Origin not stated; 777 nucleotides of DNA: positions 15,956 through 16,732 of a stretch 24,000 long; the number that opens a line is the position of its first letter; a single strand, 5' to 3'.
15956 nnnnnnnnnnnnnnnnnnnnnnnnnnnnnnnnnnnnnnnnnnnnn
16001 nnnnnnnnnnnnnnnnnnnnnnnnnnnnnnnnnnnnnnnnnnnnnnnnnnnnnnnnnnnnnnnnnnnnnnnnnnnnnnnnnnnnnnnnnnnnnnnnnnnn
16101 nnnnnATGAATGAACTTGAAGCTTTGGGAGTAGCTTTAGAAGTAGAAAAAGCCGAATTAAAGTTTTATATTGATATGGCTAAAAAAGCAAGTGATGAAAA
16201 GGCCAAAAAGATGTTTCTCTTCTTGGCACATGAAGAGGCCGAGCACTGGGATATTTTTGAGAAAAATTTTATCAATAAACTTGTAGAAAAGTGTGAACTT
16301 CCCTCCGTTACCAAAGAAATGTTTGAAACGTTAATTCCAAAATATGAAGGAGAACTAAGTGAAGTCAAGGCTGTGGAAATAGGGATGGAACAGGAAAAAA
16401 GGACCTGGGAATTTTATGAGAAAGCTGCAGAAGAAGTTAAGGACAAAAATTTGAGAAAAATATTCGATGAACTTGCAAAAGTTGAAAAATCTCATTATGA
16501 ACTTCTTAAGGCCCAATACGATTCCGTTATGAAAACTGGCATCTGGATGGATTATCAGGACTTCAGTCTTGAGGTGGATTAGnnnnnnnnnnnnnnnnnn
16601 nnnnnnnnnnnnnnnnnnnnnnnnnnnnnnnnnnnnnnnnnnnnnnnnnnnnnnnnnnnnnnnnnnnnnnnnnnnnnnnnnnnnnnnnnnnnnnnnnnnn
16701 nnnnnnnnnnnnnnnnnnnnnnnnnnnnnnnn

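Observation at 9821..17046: Four co-oriented copies of a roughly 55-nt dispersed repeat whose two best-preserved copies share a hairpin core with compensatory changes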

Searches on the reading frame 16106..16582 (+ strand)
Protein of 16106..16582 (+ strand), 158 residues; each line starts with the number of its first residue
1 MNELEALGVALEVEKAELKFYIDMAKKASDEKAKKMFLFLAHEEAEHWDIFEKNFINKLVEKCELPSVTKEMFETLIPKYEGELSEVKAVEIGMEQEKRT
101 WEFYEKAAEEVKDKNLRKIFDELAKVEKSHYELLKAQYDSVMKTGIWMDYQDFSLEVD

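Call 23: find_encoding_contigs(protein=window:16106-16582:+, flank=10000, max_places=6)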
Protein window:16106-16582:+ (158 aa): no gene with exactly this product is on record in the collection.

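Call 24: find_homologous_proteins(query=window:16106-16579:+, max_evalue=1e-20)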
Query window:16106-16579:+ (158 aa): 106 proteins with E <= 1e-20 among 177 candidates.
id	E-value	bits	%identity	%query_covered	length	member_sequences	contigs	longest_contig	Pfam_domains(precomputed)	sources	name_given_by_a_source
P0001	4.5e-90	317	96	100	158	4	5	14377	PF02915.24,PF13668.13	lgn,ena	-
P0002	3.1e-75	269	81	100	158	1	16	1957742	PF02915.24,PF13668.13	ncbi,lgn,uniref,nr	ncbi:ferritin family protein [Thermococcus paralvinellae]|uniref:Rubrerythrin diiron-binding domain-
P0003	1.8e-72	260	78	100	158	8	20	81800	PF02915.24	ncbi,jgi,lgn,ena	jgi:rubrerythrin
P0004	5.4e-72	259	78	100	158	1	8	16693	PF02915.24,PF13668.13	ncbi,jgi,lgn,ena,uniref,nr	ncbi:MAG: hypothetical protein PWP49_1777 [Thermococcaceae archaeon]|uniref:ferritin family protein 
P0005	5.9e-72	258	78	100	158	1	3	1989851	PF02915.24,PF13668.13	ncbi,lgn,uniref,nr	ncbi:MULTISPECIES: ferritin family protein [Thermococcus]|uniref:ferritin family protein n=1 Tax=The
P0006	1.0e-71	258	78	100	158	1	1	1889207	PF02915.24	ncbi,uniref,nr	ncbi:rubrerythrin [Thermococcus aggregans]|uniref:Rubrerythrin n=1 Tax=Thermococcus aggregans TaxID=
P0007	1.8e-71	257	78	92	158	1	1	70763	PF02915.24,PF13668.13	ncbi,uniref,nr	ncbi:rubrerythrin [Thermococcus sp. CX2]|uniref:ferritin family protein n=1 Tax=Thermococcus sp. CX2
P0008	2.3e-71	257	77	100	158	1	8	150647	PF02915.24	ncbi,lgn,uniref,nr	ncbi:ferritin family protein [Palaeococcus ferrophilus]|uniref:ferritin family protein n=1 Tax=Palae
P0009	3.1e-71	256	77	100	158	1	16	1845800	PF09537.17,PF02915.24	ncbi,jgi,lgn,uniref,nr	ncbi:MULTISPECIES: ferritin family protein [Thermococcus]|uniref:Rubrerythrin-related protein n=2 Ta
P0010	3.5e-71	256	77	100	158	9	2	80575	PF02915.24,PF13668.13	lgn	-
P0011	9.0e-71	255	75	100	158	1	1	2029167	PF02915.24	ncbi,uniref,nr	ncbi:rubrerythrin [Thermococcus siculi]|uniref:Rubrerythrin n=1 Tax=Thermococcus siculi TaxID=72803 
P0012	5.2e-70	252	76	100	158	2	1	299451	PF02915.24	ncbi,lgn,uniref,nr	ncbi:MAG: rubrerythrin [Thermococcus sp.]|uniref:ferritin family protein n=1 Tax=Thermococcus sp. Ta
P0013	9.3e-70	251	75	100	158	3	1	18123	PF02915.24,PF13668.13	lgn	-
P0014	2.4e-69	250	77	100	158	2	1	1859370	PF02915.24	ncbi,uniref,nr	ncbi:ferritin family protein [Palaeococcus pacificus]|uniref:ferritin family protein n=1 Tax=Palaeoc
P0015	8.6e-69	248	73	100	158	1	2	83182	PF02915.24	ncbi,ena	-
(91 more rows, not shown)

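Call 25: find_encoding_contigs(protein=P0001, flank=10000, max_places=3)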
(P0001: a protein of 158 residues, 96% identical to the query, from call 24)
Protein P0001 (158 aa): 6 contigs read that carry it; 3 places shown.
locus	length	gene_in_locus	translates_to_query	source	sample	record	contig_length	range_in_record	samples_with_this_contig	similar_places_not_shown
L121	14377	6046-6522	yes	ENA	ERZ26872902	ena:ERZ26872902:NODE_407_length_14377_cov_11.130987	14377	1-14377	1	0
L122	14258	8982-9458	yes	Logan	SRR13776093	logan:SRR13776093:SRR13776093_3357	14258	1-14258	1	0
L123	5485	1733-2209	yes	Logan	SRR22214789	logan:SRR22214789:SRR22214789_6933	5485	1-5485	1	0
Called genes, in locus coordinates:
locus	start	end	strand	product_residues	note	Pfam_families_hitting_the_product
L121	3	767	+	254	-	?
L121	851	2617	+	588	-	PF23613:ELP3_N, PF04055:Radical_SAM, PF16199:Radical_SAM_C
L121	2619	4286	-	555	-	PF01433:Peptidase_M1 (weak)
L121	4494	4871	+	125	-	PF03692:CxxCxxCC (weak)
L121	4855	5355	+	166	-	PF17833:pre-PUA_NIP7, PF03657:UPF0113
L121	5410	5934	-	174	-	PF00583:Acetyltransf_1, PF13673:Acetyltransf_10 (weak), PF13508:Acetyltransf_7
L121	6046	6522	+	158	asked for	PF02915:Rubrerythrin, PF13668:Ferritin_2 (faint)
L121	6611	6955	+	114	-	PF22277:EncFtn-like (weak), PF02915:Rubrerythrin, PF09537:DUF2383 (weak)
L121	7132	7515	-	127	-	PF00005:ABC_tran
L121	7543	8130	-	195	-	PF04069:OpuAC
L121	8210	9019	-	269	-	PF02535:Zip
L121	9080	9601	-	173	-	PF02915:Rubrerythrin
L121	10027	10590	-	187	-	-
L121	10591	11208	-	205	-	-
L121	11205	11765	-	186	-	-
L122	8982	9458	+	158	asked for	PF02915:Rubrerythrin, PF13668:Ferritin_2 (faint)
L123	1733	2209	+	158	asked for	PF02915:Rubrerythrin, PF13668:Ferritin_2 (faint)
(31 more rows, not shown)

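Call 26: find_encoding_contigs(protein=P0002, flank=10000, max_places=2)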
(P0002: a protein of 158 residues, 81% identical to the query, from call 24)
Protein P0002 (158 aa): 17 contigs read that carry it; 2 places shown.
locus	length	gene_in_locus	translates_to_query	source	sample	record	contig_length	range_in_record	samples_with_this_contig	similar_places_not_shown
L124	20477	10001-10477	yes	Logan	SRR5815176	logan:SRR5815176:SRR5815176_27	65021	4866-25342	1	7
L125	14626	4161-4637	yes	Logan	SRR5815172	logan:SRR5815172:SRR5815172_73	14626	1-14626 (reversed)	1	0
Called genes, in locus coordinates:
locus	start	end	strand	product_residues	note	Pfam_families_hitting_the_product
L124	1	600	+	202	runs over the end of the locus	-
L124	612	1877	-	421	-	PF27218:MJ0043_C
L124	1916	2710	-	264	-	PF09754:PAC2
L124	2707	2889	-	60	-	PF04135:Nop10p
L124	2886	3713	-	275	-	PF00575:S1, PF23459:S1_RRP5 (weak), PF07541:EIF_2_alpha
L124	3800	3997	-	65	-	PF01667:Ribosomal_S27e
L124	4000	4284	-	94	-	PF00935:Ribosomal_L44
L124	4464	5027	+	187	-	PF02915:Rubrerythrin (faint)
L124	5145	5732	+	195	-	PF02915:Rubrerythrin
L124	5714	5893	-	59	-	PF21100:WHD_MCM (weak), PF02082:Rrf2 (weak)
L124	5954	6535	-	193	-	PF03956:Lys_export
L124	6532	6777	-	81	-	PF03956:Lys_export (weak)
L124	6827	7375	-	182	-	-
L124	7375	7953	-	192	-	-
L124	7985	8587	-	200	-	-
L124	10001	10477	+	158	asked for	PF02915:Rubrerythrin, PF13668:Ferritin_2 (faint)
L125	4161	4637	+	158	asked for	PF02915:Rubrerythrin, PF13668:Ferritin_2 (faint)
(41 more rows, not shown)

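Call 27: find_encoding_contigs(protein=P0009, flank=10000, max_places=2)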
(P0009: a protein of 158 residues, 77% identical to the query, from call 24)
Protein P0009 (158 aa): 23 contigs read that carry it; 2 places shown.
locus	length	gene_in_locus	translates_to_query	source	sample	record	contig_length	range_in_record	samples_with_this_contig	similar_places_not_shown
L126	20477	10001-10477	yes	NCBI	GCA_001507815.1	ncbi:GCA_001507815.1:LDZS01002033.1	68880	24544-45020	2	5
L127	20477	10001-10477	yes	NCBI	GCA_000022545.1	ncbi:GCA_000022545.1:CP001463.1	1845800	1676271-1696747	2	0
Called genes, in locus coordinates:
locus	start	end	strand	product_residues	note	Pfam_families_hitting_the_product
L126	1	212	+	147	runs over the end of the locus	PF01980:TrmO_N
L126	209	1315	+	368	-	PF01497:Peripla_BP_2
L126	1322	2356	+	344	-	PF01032:FecCD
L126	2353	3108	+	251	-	PF13476:AAA_23 (faint), PF13175:AAA_15 (faint), PF00005:ABC_tran, PF13304:AAA_21 (faint)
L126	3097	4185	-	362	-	PF01988:VIT1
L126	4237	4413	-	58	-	PF21100:WHD_MCM (weak)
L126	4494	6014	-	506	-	PF00171:Aldedh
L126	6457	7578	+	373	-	PF22660:RS_preATP-grasp-like, PF02222:ATP-grasp, PF02655:ATP-grasp_3, PF02786:CPSase_L_D2 (weak), PF08443:RimK (faint), PF07478:Dala_Dala_lig_C, PF17769:PurK_C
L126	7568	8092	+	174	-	PF00731:AIRC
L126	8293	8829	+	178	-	PF02915:Rubrerythrin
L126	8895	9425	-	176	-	PF00583:Acetyltransf_1, PF13527:Acetyltransf_9 (weak), PF13508:Acetyltransf_7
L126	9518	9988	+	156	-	PF00578:AhpC-TSA, PF08534:Redoxin, PF13911:AhpC-TSA_2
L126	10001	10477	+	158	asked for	PF02915:Rubrerythrin, PF09537:DUF2383 (faint)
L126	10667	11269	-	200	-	PF01895:PhoU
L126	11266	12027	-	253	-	PF02463:SMC_N, PF00005:ABC_tran, PF13304:AAA_21 (weak)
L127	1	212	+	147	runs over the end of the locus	PF01980:TrmO_N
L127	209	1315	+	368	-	PF01497:Peripla_BP_2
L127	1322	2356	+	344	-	PF01032:FecCD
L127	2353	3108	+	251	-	PF13476:AAA_23 (faint), PF13175:AAA_15 (faint), PF00005:ABC_tran, PF13304:AAA_21 (faint)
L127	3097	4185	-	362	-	PF01988:VIT1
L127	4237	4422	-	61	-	PF21100:WHD_MCM (weak)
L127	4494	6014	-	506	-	PF00171:Aldedh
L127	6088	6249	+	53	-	PF01625:PMSR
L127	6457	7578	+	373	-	PF22660:RS_preATP-grasp-like, PF02222:ATP-grasp, PF02655:ATP-grasp_3, PF02786:CPSase_L_D2 (weak), PF08443:RimK (faint), PF07478:Dala_Dala_lig_C, PF17769:PurK_C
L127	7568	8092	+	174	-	PF00731:AIRC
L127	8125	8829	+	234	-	PF02915:Rubrerythrin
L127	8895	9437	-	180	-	PF00583:Acetyltransf_1, PF13527:Acetyltransf_9 (weak), PF13508:Acetyltransf_7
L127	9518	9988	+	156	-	PF00578:AhpC-TSA, PF08534:Redoxin, PF13911:AhpC-TSA_2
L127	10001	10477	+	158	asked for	PF02915:Rubrerythrin, PF09537:DUF2383 (faint)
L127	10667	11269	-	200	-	PF01895:PhoU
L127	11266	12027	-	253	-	PF02463:SMC_N, PF00005:ABC_tran, PF13304:AAA_21 (weak)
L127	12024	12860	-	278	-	PF00528:BPD_transp_1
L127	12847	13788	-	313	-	PF00528:BPD_transp_1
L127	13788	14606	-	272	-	PF01261:AP_endonuc_2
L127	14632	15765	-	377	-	PF12849:PBP_like_2, PF01547:SBP_bac_1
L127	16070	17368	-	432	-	PF01385:OrfB_IS605, PF07282:Cas12f1-like_TNB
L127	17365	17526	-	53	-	-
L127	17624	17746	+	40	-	-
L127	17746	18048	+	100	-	PF22277:EncFtn-like (weak), PF02915:Rubrerythrin (weak), PF09537:DUF2383 (weak)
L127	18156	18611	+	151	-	-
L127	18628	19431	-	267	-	PF04069:OpuAC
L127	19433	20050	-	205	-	PF00528:BPD_transp_1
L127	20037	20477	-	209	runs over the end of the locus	PF00528:BPD_transp_1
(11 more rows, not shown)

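Call 37: find_homologous_proteins(query=L127:16073-17368:-, max_evalue=1e-60)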
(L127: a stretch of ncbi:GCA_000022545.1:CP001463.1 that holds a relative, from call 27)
Query L127:16073-17368:- (432 aa): 934 proteins with E <= 1e-60 among 6048 candidates; the best 120 are listed.
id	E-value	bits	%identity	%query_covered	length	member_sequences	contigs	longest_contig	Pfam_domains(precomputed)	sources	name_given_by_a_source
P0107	2.9e-289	977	100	100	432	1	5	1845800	PF01385.26,PF07282.19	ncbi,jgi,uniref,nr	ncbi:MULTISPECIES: RNA-guided endonuclease TnpB family protein [Thermococcus]|uniref:IS element ISTs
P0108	1.6e-246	836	84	100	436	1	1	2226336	PF01385.26,PF07282.19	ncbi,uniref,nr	ncbi:IS200/IS605 family element transposase accessory protein TnpB [Thermococcus indicus]|uniref:IS2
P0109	5.4e-246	834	83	100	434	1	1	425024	PF01385.26,PF07282.19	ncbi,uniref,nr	ncbi:transposase [Thermococcus sp. MV5]|uniref:RNA-guided endonuclease InsQ/TnpB family protein n=1 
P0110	1.2e-245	833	83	100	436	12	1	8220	PF01385.26,PF07282.19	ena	-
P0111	1.2e-244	830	83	100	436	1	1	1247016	PF01385.26,PF07282.19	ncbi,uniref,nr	ncbi:transposase [Thermococcus bergensis]|uniref:RNA-guided endonuclease InsQ/TnpB family protein n=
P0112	1.4e-244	830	84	100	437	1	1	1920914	PF01385.26,PF07282.19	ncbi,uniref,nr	ncbi:transposase [Thermococcus guaymasensis DSM 11113]|uniref:Transposase n=1 Tax=Thermococcus guaym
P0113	9.1e-244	827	83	100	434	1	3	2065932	PF01385.26,PF07282.19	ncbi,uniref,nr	ncbi:RNA-guided endonuclease InsQ/TnpB family protein [Thermococcus thioreducens]|uniref:Transposase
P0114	1.9e-243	826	84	100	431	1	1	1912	PF01385.26,PF07282.19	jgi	-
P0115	2.8e-243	825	83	100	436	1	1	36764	PF01385.26,PF07282.19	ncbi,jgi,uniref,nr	ncbi:transposase [Thermococcus sp. 101 C5]|uniref:RNA-guided endonuclease InsQ/TnpB family protein n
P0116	2.9e-243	825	82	100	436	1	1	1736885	PF01385.26,PF07282.19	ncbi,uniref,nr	ncbi:RNA-guided endonuclease TnpB family protein [Pyrococcus sp. ST04]|uniref:RNA-guided endonucleas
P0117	4.5e-242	821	82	100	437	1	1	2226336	PF01385.26,PF07282.19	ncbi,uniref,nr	ncbi:IS200/IS605 family element transposase accessory protein TnpB [Thermococcus indicus]|uniref:IS2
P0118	6.7e-242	821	82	100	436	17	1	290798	PF01385.26,PF07282.19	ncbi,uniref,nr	ncbi:transposase [Thermococcus bergensis]|uniref:RNA-guided endonuclease InsQ/TnpB family protein n=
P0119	1.0e-241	820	83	100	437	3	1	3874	PF01385.26,PF07282.19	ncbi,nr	ncbi:MAG: transposase [Thermococcus sp.]|nr:transposase [Thermococcus sp.]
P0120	1.4e-241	820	84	100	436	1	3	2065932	PF01385.26,PF07282.19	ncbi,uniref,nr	ncbi:RNA-guided endonuclease InsQ/TnpB family protein [Thermococcus thioreducens]|uniref:Transposase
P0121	1.7e-241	820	81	100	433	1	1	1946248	PF01385.26,PF07282.19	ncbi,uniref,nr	ncbi:transposase [Thermococcus argininiproducens]|uniref:Transposase n=1 Tax=Thermococcus argininipr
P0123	4.6e-241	818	84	100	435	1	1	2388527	PF01385.26,PF07282.19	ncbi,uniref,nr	ncbi:RNA-guided endonuclease InsQ/TnpB family protein [Thermococcus barophilus]|uniref:Transposase n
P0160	1.2e-233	794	82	100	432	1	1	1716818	PF01385.26,PF07282.19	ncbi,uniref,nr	ncbi:RNA-guided endonuclease InsQ/TnpB family protein [Pyrococcus yayanosii]|uniref:IS element ISTsi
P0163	1.6e-233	793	81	100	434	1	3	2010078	PF01385.26,PF07282.19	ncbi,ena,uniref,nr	ncbi:RNA-guided endonuclease InsQ/TnpB family protein [Thermococcus barophilus]|uniref:Transposase n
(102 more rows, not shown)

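Call 38: find_encoding_contigs(protein=P0123, flank=2000, max_places=2)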
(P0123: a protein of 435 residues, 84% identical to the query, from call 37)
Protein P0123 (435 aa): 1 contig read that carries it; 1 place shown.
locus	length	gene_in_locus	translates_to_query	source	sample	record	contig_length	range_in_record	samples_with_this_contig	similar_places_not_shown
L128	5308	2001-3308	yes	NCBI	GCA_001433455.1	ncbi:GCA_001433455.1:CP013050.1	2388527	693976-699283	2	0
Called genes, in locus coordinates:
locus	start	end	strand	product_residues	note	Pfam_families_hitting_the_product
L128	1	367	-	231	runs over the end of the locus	-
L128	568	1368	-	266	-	PF01255:Prenyltransf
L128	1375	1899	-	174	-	PF25087:GMPPB_C (faint), PF21711:DCTN5, PF25084:LbH_EIF2B, PF00132:Hexapep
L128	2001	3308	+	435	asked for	PF01385:OrfB_IS605, PF07282:Cas12f1-like_TNB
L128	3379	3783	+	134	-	PF01870:Hjc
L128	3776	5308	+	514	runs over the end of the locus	PF07705:CARDB (weak), PF10633:NPCBM_assoc (faint), PF13620:CarboxypepD_reg (faint)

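Call 39: find_encoding_contigs(protein=P0108, flank=2000, max_places=2)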
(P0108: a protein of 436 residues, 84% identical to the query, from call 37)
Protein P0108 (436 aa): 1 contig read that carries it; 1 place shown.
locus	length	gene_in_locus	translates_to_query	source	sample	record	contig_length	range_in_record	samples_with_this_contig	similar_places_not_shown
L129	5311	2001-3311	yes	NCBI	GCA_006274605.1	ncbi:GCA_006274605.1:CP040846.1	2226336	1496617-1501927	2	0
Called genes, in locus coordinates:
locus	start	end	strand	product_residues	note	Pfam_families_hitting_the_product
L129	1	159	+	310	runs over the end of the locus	PF01699:Na_Ca_ex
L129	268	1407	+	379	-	PF01547:SBP_bac_1, PF13531:SBP_bac_11, PF13416:SBP_bac_8, PF13343:SBP_bac_6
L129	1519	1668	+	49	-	-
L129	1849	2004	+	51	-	-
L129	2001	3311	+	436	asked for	PF01385:OrfB_IS605, PF07282:Cas12f1-like_TNB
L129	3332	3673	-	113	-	-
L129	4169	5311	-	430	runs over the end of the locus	PF01336:tRNA_anti-codon, PF00152:tRNA-synt_2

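Call 40: find_encoding_contigs(protein=P0121, flank=2000, max_places=2)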
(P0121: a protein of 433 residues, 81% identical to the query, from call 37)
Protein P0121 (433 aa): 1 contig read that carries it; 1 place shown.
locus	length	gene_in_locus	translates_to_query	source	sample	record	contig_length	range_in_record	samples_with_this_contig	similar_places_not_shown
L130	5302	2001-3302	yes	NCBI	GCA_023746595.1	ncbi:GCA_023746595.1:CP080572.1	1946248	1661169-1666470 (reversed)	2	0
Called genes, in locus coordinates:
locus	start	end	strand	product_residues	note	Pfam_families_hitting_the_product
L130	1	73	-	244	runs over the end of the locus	-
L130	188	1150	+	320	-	PF22082:TtuA_LIM_N, PF01171:ATP_bind_3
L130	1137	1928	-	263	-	PF04055:Radical_SAM, PF07754:Ribosomal_aS21 (weak)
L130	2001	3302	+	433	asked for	PF01385:OrfB_IS605, PF07282:Cas12f1-like_TNB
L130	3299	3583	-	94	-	-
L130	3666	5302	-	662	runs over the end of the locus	PF18859:acVLRF1 (weak), PF04312:DUF460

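Call 41: find_encoding_contigs(protein=P0116, flank=2000, max_places=2)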
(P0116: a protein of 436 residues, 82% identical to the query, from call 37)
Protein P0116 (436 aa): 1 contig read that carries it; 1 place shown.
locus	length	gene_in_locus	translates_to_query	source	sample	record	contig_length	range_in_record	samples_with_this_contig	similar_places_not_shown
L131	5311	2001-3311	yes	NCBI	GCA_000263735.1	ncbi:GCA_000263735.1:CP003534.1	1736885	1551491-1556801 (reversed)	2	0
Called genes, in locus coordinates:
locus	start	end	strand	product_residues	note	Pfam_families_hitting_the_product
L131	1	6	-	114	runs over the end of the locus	-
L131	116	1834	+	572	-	PF00749:tRNA-synt_1c, PF03950:tRNA-synt_1c_C, PF20974:tRNA-synt_1c_C2 (weak)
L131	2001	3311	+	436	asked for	PF01385:OrfB_IS605, PF07282:Cas12f1-like_TNB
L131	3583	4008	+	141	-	-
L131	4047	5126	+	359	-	PF03600:CitMHS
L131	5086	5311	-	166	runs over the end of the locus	PF05683:Fumerase_C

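Call 61: list_cluster_members(proteins=[P0107, P0160])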
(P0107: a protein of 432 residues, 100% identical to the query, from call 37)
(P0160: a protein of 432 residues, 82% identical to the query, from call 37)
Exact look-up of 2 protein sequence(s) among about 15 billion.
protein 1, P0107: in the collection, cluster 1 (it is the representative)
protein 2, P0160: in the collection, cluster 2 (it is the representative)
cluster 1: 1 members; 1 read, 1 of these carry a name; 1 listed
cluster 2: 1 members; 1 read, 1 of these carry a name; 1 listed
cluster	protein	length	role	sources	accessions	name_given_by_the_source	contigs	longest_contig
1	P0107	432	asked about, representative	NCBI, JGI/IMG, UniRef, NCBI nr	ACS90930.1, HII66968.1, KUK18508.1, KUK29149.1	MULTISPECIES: RNA-guided endonuclease TnpB family protein [Thermococcus] | IS element ISTsi3 orfB, probably transposase n=2 Tax=Thermococcus sibiricus TaxID=172049 ...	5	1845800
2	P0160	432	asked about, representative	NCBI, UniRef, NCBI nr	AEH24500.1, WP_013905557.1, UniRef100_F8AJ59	RNA-guided endonuclease InsQ/TnpB family protein [Pyrococcus yayanosii] | IS element ISTsi3 orfB, probably transposase n=1 Tax=Pyrococcus yayanosii (strain CH1 / ... | RNA-guided endonuclease TnpB family protein [Pyrococcus yayanosii]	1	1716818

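Call 76: find_encoding_contigs(protein=P0163, flank=700, max_places=3)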
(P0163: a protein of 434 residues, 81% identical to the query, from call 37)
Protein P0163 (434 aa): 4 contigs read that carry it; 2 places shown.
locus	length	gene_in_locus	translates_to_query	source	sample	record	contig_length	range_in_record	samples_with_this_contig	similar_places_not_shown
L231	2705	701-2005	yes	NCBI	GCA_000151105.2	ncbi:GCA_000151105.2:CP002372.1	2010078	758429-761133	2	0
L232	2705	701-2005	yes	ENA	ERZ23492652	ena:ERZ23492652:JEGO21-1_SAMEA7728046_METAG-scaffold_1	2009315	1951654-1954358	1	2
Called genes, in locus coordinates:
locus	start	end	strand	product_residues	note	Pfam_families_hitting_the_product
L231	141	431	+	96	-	PF01503:PRA-PH (weak), PF03819:MazG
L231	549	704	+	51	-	-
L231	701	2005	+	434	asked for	PF01385:OrfB_IS605, PF07282:Cas12f1-like_TNB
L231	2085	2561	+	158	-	-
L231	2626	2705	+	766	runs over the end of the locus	PF13231:PMT_2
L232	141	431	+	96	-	PF01503:PRA-PH (weak), PF03819:MazG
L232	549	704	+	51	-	-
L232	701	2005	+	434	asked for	PF01385:OrfB_IS605, PF07282:Cas12f1-like_TNB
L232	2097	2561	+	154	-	-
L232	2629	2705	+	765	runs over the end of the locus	PF13231:PMT_2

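Call 77: find_encoding_contigs(protein=P0111, flank=700, max_places=2)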
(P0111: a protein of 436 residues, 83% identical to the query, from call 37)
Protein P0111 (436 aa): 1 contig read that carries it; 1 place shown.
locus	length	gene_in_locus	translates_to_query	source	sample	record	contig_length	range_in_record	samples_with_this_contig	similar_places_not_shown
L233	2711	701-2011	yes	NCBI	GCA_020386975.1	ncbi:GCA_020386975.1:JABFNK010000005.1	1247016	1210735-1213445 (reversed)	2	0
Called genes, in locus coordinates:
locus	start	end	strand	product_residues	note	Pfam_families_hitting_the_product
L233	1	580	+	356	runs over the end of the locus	PF26356:Pelota_N, PF03464:eRF1_2, PF03465:eRF1_3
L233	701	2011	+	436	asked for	PF01385:OrfB_IS605, PF07282:Cas12f1-like_TNB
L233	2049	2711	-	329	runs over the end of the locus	PF00586:AIRS, PF02769:AIRS_C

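Call 78: find_encoding_contigs(protein=P0113, flank=700, max_places=3)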
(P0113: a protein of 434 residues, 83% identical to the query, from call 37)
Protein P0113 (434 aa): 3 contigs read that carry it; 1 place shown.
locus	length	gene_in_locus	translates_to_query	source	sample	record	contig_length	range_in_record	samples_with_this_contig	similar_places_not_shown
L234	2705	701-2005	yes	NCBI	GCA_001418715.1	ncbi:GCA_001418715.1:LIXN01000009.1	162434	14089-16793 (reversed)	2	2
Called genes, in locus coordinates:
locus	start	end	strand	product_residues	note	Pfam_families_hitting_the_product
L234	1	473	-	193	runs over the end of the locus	PF06197:DUF998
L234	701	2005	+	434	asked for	PF01385:OrfB_IS605, PF07282:Cas12f1-like_TNB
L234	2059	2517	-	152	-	-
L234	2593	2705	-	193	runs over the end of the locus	PF02579:Nitro_FeMo-Co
